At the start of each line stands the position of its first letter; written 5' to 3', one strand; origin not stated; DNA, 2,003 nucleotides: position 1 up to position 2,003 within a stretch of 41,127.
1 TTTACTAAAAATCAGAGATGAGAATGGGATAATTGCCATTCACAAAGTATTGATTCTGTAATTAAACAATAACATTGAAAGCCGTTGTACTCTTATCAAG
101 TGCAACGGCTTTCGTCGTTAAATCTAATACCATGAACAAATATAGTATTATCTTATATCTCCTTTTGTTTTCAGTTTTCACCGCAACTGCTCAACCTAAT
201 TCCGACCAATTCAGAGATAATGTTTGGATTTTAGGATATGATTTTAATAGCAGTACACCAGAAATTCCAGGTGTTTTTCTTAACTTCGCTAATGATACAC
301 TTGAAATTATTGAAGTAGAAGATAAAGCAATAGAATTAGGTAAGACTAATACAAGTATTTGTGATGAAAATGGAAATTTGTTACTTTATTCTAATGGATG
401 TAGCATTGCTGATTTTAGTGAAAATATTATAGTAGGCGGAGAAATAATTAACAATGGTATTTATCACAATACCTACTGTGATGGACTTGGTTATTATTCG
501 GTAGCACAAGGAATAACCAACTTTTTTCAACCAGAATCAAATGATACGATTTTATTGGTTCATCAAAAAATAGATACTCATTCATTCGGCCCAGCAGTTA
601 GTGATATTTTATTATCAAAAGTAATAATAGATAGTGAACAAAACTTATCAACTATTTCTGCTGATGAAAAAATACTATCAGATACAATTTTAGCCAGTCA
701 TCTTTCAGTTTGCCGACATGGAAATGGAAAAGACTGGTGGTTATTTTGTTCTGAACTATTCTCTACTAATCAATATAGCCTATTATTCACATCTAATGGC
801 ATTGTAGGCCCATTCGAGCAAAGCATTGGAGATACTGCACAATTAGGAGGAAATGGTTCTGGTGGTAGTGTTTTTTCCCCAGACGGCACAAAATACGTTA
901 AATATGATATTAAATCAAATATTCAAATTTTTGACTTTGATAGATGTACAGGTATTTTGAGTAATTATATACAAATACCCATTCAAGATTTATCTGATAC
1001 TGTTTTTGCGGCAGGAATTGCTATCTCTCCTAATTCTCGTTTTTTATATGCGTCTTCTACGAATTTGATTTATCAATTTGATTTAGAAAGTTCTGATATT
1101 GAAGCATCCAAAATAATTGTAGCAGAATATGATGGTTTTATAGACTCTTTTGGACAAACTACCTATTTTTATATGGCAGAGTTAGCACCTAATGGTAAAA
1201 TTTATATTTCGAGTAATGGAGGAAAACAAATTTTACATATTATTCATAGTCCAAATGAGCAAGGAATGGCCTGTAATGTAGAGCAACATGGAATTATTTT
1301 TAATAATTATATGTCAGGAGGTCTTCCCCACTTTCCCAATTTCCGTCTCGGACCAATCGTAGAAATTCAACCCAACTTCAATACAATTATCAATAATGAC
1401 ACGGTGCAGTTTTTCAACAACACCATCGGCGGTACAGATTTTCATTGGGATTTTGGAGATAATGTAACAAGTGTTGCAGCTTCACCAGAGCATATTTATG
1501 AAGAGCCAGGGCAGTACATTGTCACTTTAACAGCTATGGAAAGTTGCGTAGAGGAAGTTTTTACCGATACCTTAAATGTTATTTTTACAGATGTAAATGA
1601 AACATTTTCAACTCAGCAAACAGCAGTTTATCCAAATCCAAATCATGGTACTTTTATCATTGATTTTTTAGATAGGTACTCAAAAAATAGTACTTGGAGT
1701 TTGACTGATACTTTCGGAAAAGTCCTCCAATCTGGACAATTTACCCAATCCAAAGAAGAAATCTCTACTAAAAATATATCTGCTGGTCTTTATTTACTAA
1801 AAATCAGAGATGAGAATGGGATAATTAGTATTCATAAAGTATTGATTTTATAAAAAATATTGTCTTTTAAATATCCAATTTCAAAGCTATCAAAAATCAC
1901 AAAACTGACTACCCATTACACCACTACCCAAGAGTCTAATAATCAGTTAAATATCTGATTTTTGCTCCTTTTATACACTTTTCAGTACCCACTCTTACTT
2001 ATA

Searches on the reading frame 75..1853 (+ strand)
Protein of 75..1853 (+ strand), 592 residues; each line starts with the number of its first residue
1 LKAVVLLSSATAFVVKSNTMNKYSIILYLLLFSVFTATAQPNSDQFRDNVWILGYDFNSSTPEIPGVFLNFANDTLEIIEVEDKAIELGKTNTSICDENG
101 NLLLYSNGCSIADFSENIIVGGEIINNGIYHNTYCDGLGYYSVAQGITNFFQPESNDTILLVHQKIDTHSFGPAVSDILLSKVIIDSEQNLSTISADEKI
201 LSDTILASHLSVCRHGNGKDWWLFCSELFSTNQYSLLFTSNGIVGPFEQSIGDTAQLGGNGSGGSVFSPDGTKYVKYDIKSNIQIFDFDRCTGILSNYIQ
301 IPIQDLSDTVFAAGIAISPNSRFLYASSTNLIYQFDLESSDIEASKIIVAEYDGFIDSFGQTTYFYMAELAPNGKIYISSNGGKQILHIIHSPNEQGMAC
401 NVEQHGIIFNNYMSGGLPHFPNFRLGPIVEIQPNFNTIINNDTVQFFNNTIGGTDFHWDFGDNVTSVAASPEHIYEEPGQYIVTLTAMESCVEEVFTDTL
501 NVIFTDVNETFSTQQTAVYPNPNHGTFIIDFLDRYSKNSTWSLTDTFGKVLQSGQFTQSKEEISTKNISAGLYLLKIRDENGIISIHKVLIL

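Call 6: search_protein_families(library=padloc, proteins=[window:75-1853:+], max_evalue=0.01)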
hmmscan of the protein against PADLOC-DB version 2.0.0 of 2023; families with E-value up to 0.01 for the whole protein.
window:75-1853:+ (592 aa): 0 families

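Call 15: search_protein_families(library=pfam, proteins=[window:75-1853:+], max_evalue=0.01)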
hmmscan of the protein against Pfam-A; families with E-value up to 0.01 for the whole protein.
window:75-1853:+ (592 aa): 4 families
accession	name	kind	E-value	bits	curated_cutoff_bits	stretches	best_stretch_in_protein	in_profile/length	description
PF18962.6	Por_Secre_tail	-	3.4e-13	50.1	27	1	518-591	1-75/75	Secretion system C-terminal sorting domain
PF18911.6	PKD_4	-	2.5e-10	40.7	27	1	450-491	31-72/85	PKD domain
PF00801.26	PKD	-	4.9e-07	30.1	23.5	1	436-488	9-66/80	PKD domain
PF10282.15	Lactonase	-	0.00035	20.3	21.7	1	261-340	192-276/344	Lactonase, 7-bladed beta-propeller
